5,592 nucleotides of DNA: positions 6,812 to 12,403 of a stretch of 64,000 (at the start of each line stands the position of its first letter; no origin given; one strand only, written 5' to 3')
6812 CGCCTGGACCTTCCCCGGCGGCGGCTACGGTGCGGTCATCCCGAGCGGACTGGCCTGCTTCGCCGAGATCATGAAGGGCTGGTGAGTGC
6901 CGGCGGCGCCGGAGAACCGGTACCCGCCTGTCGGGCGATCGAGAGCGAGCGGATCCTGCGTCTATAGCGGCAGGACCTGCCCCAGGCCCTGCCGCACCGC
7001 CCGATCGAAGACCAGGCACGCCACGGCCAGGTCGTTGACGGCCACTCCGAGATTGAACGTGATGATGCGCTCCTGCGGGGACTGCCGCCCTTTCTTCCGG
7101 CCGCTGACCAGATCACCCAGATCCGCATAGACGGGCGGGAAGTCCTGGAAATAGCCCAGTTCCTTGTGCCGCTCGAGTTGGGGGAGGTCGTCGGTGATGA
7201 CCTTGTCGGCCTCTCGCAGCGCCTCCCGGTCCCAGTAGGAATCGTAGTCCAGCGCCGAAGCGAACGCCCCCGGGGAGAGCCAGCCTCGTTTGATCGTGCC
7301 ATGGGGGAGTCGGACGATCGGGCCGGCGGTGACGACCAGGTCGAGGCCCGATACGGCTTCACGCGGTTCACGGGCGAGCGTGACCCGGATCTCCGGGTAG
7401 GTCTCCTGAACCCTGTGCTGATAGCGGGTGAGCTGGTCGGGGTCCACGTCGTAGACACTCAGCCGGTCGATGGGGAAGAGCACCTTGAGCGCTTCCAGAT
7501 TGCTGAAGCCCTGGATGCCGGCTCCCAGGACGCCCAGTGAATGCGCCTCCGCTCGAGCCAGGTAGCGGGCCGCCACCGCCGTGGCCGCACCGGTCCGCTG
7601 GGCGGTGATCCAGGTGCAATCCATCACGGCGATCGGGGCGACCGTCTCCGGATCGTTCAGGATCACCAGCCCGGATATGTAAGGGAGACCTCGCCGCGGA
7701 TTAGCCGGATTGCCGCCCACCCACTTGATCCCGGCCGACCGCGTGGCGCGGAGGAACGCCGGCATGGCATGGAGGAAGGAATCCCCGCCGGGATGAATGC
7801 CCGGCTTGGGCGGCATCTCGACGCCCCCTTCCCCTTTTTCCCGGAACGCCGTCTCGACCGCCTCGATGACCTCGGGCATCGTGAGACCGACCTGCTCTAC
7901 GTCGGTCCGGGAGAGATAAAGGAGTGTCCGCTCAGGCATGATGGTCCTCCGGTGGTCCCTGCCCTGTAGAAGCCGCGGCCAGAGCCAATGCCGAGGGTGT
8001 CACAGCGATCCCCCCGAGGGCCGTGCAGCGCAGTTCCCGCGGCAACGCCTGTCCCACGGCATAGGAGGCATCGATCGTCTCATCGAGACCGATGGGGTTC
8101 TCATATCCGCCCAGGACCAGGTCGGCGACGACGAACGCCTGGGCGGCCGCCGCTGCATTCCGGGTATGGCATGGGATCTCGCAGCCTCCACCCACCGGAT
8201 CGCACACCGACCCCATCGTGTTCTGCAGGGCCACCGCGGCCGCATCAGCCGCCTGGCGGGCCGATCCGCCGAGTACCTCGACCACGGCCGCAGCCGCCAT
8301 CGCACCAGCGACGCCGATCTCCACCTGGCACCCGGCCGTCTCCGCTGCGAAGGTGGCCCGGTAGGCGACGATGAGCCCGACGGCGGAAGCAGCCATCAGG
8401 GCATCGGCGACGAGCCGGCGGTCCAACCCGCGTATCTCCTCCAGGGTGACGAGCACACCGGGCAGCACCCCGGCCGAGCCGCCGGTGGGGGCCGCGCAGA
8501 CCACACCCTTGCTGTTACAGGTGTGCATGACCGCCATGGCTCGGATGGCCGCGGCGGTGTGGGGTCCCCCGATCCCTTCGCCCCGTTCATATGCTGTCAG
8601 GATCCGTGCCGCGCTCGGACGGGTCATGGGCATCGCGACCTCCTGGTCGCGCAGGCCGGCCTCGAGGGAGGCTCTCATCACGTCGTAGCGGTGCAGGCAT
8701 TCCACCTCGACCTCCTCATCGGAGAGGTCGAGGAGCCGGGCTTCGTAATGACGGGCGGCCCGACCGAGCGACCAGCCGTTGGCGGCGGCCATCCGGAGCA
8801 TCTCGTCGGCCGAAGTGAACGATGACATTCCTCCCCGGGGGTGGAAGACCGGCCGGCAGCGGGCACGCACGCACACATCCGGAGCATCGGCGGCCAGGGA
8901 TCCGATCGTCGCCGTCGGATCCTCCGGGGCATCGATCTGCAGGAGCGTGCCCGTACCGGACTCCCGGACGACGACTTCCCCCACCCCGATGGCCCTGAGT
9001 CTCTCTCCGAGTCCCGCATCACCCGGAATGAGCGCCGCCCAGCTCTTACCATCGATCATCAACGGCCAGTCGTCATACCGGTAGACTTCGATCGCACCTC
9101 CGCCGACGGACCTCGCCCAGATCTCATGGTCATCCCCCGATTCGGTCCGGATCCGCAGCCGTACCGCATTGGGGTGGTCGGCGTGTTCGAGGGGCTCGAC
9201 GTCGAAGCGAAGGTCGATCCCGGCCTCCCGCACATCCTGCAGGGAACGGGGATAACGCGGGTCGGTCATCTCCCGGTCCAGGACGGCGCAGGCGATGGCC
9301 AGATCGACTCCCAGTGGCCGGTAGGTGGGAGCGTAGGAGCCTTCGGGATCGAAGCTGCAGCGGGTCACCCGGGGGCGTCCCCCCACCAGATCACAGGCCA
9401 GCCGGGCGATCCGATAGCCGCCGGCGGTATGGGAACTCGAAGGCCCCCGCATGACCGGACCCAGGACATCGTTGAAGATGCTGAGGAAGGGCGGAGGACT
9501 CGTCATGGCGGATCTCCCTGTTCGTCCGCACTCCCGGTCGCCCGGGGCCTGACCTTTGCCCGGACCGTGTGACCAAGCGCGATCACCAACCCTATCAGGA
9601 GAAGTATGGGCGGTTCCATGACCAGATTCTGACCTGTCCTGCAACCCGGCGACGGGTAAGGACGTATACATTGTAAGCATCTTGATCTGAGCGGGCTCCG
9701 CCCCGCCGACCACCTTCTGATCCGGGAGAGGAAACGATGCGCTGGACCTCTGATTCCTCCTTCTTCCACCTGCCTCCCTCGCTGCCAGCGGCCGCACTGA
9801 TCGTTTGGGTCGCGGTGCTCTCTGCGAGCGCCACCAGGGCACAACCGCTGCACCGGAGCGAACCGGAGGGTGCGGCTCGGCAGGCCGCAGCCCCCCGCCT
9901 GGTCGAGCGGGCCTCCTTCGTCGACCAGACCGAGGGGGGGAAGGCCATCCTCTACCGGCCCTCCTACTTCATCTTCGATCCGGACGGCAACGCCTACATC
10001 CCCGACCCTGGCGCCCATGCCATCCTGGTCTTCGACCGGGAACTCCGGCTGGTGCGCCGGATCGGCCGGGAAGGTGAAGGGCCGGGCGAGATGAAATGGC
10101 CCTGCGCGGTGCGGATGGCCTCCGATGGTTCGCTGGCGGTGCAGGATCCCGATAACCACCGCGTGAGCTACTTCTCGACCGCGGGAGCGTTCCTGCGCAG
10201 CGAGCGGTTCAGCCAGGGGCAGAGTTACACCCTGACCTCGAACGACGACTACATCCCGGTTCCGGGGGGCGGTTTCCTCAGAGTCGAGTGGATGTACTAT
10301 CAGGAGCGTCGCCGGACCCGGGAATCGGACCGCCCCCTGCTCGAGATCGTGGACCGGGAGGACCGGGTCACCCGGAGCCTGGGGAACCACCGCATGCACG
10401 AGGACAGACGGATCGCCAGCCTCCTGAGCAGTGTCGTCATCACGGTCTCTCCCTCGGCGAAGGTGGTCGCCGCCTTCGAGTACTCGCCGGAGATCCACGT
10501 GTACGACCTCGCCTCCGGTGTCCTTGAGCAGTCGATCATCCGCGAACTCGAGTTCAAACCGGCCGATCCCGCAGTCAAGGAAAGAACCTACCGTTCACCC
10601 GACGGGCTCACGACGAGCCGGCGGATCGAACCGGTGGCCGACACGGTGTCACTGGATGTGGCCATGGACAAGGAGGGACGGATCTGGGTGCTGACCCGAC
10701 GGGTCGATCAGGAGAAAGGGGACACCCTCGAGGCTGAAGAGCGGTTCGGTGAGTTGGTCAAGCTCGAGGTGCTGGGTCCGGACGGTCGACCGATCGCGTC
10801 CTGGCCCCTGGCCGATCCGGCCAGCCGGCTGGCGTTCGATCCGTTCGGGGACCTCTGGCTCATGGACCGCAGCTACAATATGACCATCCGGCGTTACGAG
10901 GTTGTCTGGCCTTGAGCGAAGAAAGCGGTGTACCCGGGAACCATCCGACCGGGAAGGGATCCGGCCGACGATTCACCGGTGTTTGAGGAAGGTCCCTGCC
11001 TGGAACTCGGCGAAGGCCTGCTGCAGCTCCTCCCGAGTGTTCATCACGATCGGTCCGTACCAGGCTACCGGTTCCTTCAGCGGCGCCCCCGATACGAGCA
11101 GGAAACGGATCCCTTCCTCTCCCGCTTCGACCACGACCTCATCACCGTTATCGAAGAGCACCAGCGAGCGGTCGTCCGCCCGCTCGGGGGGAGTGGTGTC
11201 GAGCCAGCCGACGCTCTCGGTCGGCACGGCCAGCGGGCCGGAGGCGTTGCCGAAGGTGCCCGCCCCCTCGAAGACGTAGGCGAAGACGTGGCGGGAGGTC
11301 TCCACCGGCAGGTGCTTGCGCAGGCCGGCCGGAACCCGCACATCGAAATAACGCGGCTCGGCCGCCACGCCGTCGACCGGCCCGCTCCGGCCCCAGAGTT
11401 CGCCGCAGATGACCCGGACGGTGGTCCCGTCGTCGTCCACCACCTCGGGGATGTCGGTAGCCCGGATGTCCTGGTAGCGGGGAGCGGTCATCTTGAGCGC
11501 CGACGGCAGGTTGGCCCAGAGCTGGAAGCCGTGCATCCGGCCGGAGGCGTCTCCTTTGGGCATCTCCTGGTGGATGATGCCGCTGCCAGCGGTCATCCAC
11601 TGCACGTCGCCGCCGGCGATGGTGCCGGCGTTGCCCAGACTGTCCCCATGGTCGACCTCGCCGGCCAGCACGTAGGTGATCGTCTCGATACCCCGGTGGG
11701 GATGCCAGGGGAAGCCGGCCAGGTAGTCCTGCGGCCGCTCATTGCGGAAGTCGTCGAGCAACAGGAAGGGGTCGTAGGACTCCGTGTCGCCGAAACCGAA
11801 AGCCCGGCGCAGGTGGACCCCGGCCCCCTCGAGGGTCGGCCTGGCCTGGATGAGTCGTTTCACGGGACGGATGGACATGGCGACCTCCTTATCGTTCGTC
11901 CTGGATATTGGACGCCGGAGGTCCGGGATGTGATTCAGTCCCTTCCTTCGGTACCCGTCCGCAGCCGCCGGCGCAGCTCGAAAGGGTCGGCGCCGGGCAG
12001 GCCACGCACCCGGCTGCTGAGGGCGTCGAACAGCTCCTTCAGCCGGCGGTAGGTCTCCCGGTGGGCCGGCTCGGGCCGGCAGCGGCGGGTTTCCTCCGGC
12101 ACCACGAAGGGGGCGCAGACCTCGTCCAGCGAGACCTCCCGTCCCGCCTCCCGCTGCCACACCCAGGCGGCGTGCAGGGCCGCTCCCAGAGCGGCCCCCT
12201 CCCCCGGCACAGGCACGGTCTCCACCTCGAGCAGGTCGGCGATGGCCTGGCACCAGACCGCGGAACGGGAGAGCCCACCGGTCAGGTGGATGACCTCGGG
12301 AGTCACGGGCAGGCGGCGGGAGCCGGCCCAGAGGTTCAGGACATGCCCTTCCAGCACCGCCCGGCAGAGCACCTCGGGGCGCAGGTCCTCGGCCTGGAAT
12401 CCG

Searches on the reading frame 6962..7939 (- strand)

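Call 66: search_protein_families(library=pfam, proteins=[window:6962-7939:-], max_evalue=0.001)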
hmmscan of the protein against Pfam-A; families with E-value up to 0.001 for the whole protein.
window:6962-7939:- (325 aa): 1 family
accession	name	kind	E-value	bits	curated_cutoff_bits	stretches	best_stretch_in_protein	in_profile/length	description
PF02423.21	OCD_Mu_crystall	-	1.8e-66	224.7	24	1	10-316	7-312/314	Ornithine cyclodeaminase/mu-crystallin family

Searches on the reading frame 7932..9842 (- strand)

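Call 80: search_protein_families(library=pfam, proteins=[window:7932-9842:-], max_evalue=0.001)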
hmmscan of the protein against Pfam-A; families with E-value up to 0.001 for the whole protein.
window:7932-9842:- (636 aa): 2 families
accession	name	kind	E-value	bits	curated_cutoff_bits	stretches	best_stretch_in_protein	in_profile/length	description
PF03313.21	SDH_alpha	-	5.7e-53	180.7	26.4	1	365-613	12-260/260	Serine dehydratase alpha chain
PF03315.21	SDH_beta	-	0.00051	20.8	26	0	132-251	10-150/155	Serine dehydratase beta chain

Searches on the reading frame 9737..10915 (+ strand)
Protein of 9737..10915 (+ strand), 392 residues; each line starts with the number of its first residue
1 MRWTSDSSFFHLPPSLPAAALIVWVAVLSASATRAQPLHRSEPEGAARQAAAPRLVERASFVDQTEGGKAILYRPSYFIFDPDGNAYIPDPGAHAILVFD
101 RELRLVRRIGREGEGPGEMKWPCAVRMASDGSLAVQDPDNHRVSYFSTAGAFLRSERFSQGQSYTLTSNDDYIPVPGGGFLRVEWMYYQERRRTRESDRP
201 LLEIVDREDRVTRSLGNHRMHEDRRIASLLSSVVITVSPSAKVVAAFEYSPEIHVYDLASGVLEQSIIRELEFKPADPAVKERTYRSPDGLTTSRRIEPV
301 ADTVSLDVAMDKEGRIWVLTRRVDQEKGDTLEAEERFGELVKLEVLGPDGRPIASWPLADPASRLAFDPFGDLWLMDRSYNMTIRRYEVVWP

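Call 66: search_protein_families(library=pfam, proteins=[window:9737-10915:+], max_evalue=0.001)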
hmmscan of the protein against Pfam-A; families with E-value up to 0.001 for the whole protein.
window:9737-10915:+ (392 aa): 1 family
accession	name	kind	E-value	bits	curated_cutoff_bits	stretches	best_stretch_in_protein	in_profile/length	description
PF17170.10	DUF5128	-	0.00021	21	22.9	1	83-265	53-219/321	6-bladed beta-propeller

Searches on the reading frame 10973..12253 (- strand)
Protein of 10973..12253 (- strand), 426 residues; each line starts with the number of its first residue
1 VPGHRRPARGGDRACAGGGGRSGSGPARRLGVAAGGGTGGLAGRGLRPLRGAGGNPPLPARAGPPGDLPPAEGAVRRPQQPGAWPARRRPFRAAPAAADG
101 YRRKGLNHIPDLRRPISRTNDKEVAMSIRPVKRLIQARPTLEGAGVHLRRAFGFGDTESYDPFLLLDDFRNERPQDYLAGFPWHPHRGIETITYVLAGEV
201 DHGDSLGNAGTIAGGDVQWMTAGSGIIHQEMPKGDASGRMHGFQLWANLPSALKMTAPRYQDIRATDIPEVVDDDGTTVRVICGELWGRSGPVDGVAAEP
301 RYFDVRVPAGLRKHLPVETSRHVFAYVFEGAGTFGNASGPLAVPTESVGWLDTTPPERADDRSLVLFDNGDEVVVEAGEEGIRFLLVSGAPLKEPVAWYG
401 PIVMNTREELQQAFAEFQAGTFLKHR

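Call 80: search_protein_families(library=pfam, proteins=[window:10973-12253:-], max_evalue=0.001)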
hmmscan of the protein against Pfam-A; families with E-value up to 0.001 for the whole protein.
window:10973-12253:- (426 aa): 2 families
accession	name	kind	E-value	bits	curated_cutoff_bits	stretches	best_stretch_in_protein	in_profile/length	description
PF02678.22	Pirin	-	9.6e-35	119.3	26.1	1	146-246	2-107/108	Pirin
PF05726.19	Pirin_C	-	2.8e-25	89.1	27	1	302-422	1-102/103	Pirin C-terminal cupin domain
